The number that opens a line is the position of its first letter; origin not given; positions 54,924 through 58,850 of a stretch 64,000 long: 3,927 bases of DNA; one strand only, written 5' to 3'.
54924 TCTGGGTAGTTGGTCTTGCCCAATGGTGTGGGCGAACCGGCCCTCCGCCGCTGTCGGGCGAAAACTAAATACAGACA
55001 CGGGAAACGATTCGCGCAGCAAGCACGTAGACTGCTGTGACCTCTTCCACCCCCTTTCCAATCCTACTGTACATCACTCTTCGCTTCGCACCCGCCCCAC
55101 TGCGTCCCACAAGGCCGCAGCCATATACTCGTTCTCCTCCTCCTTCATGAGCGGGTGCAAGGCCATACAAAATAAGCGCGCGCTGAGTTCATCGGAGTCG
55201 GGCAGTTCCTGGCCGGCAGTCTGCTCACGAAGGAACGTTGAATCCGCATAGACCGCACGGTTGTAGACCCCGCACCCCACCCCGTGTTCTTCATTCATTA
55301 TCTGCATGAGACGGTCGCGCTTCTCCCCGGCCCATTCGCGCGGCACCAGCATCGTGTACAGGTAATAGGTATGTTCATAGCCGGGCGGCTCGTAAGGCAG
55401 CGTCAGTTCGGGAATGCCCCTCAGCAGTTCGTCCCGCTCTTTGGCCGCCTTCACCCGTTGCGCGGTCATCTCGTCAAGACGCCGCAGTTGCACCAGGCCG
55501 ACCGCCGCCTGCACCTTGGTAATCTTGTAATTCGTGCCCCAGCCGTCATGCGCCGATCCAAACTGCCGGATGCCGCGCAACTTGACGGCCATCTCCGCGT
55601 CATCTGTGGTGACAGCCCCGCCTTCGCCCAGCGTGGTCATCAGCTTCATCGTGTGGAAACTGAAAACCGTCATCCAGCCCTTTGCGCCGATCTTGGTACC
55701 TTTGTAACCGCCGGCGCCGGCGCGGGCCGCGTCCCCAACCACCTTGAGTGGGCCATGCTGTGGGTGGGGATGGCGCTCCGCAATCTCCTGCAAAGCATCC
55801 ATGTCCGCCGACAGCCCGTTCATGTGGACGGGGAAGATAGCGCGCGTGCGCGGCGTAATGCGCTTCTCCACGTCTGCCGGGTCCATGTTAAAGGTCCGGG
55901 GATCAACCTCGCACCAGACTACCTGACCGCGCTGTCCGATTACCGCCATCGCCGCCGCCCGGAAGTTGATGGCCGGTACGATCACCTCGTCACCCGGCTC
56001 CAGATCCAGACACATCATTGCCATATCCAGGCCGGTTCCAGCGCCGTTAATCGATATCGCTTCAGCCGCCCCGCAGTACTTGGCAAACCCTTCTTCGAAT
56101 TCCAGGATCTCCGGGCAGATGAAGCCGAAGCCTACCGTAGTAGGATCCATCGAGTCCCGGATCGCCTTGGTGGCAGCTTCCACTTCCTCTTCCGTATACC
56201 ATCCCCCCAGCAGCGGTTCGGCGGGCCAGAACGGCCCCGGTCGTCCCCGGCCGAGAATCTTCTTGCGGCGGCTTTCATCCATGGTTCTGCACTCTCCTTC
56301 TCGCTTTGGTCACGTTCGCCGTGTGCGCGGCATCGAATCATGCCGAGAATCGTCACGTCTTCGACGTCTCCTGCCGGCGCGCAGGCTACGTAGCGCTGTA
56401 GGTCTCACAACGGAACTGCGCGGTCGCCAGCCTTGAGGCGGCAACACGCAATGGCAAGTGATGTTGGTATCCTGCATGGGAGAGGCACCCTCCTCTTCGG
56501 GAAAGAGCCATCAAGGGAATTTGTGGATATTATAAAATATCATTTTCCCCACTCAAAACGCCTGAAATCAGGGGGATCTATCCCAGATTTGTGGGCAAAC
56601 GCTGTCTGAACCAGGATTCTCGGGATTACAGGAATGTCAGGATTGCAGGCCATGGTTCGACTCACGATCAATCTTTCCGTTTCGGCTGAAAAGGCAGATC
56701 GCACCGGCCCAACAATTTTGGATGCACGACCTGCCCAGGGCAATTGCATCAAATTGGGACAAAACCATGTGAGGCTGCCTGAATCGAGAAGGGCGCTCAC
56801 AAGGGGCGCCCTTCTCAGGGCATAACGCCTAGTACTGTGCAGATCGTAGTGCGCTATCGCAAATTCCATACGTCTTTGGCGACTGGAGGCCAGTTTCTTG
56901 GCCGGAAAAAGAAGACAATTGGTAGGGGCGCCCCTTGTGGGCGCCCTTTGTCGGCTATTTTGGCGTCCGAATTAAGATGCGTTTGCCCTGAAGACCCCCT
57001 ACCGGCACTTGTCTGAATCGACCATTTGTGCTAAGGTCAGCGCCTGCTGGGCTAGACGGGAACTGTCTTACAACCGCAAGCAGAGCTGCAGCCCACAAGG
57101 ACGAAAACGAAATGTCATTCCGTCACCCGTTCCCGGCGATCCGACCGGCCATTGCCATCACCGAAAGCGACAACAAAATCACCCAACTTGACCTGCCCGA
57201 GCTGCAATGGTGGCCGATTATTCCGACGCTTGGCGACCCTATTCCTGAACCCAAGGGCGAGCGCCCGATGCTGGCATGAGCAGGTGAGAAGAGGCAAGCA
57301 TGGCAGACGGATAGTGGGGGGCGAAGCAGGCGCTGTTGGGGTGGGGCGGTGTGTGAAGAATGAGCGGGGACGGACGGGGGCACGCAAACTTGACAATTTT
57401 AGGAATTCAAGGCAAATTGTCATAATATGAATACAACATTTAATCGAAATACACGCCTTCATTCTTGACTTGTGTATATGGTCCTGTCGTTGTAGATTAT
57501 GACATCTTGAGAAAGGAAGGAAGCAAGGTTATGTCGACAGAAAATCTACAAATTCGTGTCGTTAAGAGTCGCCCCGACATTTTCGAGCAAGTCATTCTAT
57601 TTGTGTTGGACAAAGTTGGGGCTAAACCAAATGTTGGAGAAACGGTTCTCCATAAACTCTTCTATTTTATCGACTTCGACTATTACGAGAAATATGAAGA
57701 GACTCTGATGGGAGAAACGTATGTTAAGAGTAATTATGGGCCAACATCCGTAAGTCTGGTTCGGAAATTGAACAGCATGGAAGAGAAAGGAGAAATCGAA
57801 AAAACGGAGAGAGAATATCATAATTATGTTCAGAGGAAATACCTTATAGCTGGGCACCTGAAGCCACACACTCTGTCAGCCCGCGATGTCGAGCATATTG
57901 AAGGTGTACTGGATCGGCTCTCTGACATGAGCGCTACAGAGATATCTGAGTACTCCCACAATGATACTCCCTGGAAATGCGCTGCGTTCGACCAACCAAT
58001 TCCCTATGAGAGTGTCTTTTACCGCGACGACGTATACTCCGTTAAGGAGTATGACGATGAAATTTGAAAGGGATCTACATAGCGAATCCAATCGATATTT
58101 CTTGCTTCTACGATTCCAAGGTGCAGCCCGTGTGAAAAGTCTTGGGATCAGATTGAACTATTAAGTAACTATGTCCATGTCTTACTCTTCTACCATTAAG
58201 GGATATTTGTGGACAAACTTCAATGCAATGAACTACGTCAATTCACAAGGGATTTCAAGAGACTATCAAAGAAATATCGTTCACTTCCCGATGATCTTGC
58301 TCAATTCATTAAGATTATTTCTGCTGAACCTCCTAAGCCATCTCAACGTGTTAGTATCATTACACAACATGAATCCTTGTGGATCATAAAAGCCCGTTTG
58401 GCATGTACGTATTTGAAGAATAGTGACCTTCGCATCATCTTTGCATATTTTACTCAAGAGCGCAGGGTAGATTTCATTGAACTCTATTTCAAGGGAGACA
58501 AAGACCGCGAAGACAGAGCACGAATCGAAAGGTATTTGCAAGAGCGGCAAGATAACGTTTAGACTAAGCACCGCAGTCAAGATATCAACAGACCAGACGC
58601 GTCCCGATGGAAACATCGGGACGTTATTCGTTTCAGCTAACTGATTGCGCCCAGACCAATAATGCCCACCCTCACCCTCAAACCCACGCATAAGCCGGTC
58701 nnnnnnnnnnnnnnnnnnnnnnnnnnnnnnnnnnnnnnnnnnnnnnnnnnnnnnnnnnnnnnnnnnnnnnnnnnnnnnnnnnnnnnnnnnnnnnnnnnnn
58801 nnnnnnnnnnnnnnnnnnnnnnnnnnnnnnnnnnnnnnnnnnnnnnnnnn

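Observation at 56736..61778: Composite plus-strand island: hairpin element, low-GC Panacea/RelE-type TA pair and a single-chain RM enzyme inserted among sugar-catabolic operons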

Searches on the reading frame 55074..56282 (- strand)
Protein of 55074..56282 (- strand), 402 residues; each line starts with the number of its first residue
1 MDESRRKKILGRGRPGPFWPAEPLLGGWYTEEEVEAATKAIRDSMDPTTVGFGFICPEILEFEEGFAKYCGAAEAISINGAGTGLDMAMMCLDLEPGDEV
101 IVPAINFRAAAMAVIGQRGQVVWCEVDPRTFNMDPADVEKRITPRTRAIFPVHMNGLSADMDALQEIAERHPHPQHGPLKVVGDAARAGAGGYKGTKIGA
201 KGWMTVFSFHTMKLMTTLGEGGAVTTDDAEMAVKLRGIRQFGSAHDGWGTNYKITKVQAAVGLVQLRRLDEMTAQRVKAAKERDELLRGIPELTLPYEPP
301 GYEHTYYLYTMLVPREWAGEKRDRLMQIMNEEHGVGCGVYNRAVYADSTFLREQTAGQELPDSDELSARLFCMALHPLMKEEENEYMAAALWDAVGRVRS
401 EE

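Call 3: search_protein_families(library=pfam, proteins=[window:55074-56282:-], max_evalue=0.01)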
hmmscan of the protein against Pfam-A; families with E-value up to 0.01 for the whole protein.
window:55074-56282:- (402 aa): 3 families
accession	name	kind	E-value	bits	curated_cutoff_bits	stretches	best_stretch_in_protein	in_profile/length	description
PF01041.23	DegT_DnrJ_EryC1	-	2.5e-85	287.3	19.8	1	57-391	24-359/360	DegT/DnrJ/EryC1/StrS aminotransferase family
PF00155.27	Aminotran_1_2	-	1.3e-11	44.8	19.7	1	31-169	13-173/361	Aminotransferase class I and II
PF00266.25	Aminotran_5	-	9.7e-05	21.9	21.5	1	64-171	50-165/371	Aminotransferase class-V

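Call 19: find_related_loci(query=window:55074-56282:-, collection=genome_contigs, flank=10000)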
Query window:55074-56282:- (402 aa) in genome_contigs; peptide patterns used: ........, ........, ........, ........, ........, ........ (x = any residue, [..] = any of these).
136 stretches matched a pattern; 104 encode a relative of the query (tblastn E <= 1e-3); the best 80 are kept; 80 distinct loci.
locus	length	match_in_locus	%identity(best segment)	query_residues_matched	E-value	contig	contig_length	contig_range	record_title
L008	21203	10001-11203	98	1-401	0e+0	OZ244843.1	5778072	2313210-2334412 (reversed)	MAG: Caldilineaceae bacterium isolate 612c1115-7bee-47f5-8639-a20ad7d78505 genome assembly, chromosome: 1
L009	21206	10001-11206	95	1-402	0e+0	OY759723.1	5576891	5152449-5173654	MAG: Caldilineaceae bacterium isolate cb27a3f3-5ea9-4825-a433-acfe24f43893 genome assembly, chromosome: 1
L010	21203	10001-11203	95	1-401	0e+0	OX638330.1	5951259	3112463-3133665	MAG: uncultured Caldilineaceae bacterium isolate 76db5b8c-001f-43e6-88b1-0bf759d03ef1 genome assembly, chromosome: 1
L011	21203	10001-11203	94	1-401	0e+0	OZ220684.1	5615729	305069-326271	MAG: Caldilineaceae bacterium isolate 3e4e9cff-9e2e-4453-a09c-181873e11f57 genome assembly, chromosome: 1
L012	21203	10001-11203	94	1-401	0e+0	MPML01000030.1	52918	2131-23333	MAG: Caldilineaceae bacterium bin5 NODE_1089_length_52918_cov_14.1916_ID_2177, whole genome shotgun sequence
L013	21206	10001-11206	93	1-402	0e+0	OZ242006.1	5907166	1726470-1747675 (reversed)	MAG: Caldilineaceae bacterium isolate bae19857-78f1-445b-b865-dfd914d151a3 genome assembly, chromosome: 1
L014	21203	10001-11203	89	1-401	0e+0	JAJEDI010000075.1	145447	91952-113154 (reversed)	MAG: Caldilineaceae bacterium isolate jk18xAbins.63 k141_409100, whole genome shotgun sequence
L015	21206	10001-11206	88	1-402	0e+0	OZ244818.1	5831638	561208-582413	MAG: Caldilineaceae bacterium isolate bc376db2-45c5-4916-aed5-235db30d71dd genome assembly, chromosome: 1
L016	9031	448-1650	88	1-401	0e+0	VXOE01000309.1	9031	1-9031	MAG: Caldilineaceae bacterium SB0662_bin_25 NODE_5865_length_9031_cov_86.075646, whole genome shotgun sequence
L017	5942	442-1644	88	1-401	0e+0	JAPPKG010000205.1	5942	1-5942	MAG: Caldilineaceae bacterium isolate RHO2_bin_67 NODE_12951_length_5942_cov_17.020724, whole genome shotgun sequence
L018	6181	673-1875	85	1-401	0e+0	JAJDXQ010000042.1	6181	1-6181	MAG: Caldilineaceae bacterium isolate jk18x27bins.44 k141_967762, whole genome shotgun sequence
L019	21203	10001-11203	85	1-401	0e+0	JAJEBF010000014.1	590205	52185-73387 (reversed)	MAG: Caldilineaceae bacterium isolate jk18x8bins.28 k141_34535, whole genome shotgun sequence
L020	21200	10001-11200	85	1-400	0e+0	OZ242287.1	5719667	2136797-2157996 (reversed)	MAG: Caldilineaceae bacterium isolate 1f2d9544-db45-42e4-9b45-a787f01c63b2 genome assembly, chromosome: 1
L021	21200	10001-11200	84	1-400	0e+0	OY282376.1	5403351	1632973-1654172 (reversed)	MAG: Caldilineaceae bacterium genome assembly, chromosome: 1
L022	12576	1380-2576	69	1-401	0e+0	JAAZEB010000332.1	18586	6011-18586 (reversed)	MAG: Armatimonadota bacterium isolate AS09scLD_256 341703_AS09, whole genome shotgun sequence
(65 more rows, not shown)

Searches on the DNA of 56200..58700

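Call 42: search_rna_families(source=window, start=56200, end=58700, threshold=evalue, max_evalue=1)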
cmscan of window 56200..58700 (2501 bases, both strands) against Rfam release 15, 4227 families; matches with E-value up to 1: 2.
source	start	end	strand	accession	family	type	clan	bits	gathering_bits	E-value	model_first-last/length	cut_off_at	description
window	56791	56947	+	RF01828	SprD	Gene; sRNA;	-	21.3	100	0.16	1-142/142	no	Small pathogenicity island RNA D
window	56906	56961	-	RF01808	MicX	Gene; sRNA;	-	18.6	75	0.42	1-194/194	no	MicX Vibrio cholerae sRNA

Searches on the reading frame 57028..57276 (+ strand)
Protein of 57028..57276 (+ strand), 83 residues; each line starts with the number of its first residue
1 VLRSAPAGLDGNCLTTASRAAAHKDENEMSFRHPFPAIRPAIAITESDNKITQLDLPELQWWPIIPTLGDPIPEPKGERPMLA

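Call 11: search_protein_families(library=pfam, proteins=[window:57028-57276:+], max_evalue=10)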
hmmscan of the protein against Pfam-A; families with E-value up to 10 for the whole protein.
window:57028-57276:+ (83 aa): 0 families

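Call 12: search_protein_families(library=phrogs, proteins=[window:57028-57276:+], max_evalue=1)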
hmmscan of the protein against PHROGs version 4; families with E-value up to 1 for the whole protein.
window:57028-57276:+ (83 aa): 1 family
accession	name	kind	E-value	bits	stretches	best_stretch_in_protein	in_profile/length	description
phrog_23419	-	unknown function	0.36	12.1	1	29-54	48-73/79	-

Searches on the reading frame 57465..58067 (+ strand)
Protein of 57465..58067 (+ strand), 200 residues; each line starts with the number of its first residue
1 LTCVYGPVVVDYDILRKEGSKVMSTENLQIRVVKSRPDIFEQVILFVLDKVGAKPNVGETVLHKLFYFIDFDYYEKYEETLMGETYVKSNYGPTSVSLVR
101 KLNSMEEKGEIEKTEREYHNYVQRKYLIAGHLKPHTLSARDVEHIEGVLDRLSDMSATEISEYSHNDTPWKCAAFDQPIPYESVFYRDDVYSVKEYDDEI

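Call 3: search_protein_families(library=pfam, proteins=[window:57465-58067:+], max_evalue=0.01)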
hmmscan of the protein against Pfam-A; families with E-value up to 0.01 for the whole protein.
window:57465-58067:+ (200 aa): 1 family
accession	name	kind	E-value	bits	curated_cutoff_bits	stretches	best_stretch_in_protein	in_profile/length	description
PF13274.11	SocA_Panacea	-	1.9e-19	71.1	25.7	1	62-171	1-113/113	Antitoxin SocA-like, Panacea domain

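Call 4: search_protein_families(library=padloc, proteins=[window:57465-58067:+], max_evalue=0.01)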
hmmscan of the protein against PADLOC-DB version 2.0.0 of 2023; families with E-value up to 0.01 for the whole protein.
window:57465-58067:+ (200 aa): 2 families
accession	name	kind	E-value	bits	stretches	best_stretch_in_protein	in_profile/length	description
PDLC04505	PDC-M19A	-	0.00067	17.2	1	43-170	7-119/294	-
PDLC02990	DarG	-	0.00095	16.7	1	41-115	165-232/329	-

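Call 5: search_protein_families(library=ncbifam, proteins=[window:57465-58067:+], max_evalue=0.01)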
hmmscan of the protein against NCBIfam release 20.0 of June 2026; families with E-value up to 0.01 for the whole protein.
window:57465-58067:+ (200 aa): 2 families
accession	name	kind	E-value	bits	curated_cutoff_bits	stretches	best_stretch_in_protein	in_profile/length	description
NF047745.1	SocA_antitoxin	equivalog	0.0005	19.8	190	1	56-172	20-131/176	type VI toxin-antitoxin system SocA family antitoxin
NF048014.1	antitoxin_DarG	equivalog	0.0083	15.4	250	1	43-109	172-233/338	type II toxin-antitoxin system antitoxin DNA ADP-ribosyl glycohydrolase DarG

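Call 12: search_protein_families(library=phrogs, proteins=[window:57531-58064:+], max_evalue=1)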
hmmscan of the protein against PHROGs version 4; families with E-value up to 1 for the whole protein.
window:57531-58064:+ (178 aa): 4 families
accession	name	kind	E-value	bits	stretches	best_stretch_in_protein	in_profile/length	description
phrog_1281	-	unknown function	2.6e-17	64.2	1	24-162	16-146/195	-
phrog_10390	-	unknown function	1.6e-05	25.5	1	35-150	165-272/299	-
phrog_14939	-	unknown function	0.0023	18.2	1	21-145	10-131/313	-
phrog_6784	-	unknown function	0.28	11.5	1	57-98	172-215/298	-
